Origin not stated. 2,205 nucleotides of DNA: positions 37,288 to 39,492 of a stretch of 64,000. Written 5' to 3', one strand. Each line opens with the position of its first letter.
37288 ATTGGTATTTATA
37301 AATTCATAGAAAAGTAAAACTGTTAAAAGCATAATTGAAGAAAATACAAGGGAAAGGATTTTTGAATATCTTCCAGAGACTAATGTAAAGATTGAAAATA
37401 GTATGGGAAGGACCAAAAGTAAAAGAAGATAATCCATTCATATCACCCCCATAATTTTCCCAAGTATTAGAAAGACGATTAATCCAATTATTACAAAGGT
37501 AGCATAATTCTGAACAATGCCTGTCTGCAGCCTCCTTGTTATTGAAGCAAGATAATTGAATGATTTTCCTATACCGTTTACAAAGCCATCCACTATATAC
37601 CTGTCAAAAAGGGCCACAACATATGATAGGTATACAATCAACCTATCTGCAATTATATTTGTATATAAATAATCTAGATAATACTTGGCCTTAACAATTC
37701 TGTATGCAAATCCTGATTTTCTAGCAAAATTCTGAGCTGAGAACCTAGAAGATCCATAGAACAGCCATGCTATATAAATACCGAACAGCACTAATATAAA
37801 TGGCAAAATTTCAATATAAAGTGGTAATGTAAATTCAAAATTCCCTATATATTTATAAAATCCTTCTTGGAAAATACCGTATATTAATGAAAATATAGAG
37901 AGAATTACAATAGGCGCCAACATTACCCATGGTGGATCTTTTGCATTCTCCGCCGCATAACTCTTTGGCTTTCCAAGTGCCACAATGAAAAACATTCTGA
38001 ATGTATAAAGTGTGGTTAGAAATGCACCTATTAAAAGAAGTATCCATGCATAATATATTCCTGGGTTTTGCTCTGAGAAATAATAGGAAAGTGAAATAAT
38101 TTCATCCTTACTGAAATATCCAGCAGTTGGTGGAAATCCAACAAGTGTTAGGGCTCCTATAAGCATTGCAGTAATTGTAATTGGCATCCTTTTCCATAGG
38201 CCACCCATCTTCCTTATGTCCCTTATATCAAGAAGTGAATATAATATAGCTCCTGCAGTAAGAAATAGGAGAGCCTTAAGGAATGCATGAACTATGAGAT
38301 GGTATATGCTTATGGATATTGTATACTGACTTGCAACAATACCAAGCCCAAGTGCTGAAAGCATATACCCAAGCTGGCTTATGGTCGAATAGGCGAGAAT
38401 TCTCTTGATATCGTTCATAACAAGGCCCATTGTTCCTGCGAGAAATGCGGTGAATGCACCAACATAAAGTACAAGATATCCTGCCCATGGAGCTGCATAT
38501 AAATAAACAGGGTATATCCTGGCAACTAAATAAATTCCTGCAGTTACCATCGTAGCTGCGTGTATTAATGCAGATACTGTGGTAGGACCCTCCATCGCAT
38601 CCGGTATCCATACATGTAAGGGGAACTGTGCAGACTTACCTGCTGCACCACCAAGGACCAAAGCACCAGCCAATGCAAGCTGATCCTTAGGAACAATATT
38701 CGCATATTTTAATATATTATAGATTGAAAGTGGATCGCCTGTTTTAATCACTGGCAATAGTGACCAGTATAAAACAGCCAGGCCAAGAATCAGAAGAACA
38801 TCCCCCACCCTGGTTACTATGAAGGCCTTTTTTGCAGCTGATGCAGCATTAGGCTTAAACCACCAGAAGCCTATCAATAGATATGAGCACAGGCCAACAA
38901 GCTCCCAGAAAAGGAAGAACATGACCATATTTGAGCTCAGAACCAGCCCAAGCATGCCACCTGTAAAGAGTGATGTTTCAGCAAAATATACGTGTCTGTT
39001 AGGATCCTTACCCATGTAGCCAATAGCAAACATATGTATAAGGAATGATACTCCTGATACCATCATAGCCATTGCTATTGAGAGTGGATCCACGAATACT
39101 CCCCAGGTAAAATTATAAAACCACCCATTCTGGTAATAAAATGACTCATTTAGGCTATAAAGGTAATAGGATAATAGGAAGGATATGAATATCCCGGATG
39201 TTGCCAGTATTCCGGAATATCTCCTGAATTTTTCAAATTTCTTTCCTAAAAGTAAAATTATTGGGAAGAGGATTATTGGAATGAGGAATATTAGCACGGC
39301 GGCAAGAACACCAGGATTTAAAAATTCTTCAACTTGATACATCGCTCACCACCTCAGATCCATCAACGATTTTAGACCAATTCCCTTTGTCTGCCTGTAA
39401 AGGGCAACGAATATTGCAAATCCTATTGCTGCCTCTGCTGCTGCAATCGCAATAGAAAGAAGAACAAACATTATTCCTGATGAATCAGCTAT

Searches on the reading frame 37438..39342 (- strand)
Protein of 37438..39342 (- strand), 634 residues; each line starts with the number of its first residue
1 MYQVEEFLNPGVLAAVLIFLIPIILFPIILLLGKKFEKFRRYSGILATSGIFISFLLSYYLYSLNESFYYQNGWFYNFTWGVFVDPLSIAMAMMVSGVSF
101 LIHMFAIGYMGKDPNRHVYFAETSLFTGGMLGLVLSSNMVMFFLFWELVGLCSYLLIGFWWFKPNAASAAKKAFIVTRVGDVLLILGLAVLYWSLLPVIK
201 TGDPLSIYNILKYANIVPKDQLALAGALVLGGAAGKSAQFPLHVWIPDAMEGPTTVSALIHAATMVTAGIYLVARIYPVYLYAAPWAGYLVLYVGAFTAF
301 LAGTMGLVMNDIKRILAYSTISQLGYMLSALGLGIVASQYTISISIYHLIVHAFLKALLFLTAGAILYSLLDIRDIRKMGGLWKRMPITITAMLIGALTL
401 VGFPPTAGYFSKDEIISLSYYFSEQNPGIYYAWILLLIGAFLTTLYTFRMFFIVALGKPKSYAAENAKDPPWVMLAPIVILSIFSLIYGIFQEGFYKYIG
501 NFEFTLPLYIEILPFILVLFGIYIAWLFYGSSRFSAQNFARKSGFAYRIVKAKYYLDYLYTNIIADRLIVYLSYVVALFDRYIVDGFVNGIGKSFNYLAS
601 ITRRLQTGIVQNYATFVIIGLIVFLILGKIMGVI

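Call 11: search_protein_families(library=pfam, proteins=[window:37438-39342:-], max_evalue=0.001)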
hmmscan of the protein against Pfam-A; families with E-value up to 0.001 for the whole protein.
window:37438-39342:- (634 aa): 3 families
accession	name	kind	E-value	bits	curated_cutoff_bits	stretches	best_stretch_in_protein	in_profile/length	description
PF00361.26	Proton_antipo_M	-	5e-77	259.4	21.5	1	136-421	1-277/294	NADH:quinone oxidoreductase/Mrp antiporter, TM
PF00662.26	Proton_antipo_N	-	1.6e-14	53.9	24.5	1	76-120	7-51/51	NADH-Ubiquinone oxidoreductase (complex I), chain 5 N-terminus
PF06455.17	NADH5_C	-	1.6e-11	44.6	28.2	1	446-627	1-180/181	NADH dehydrogenase subunit 5 C-terminus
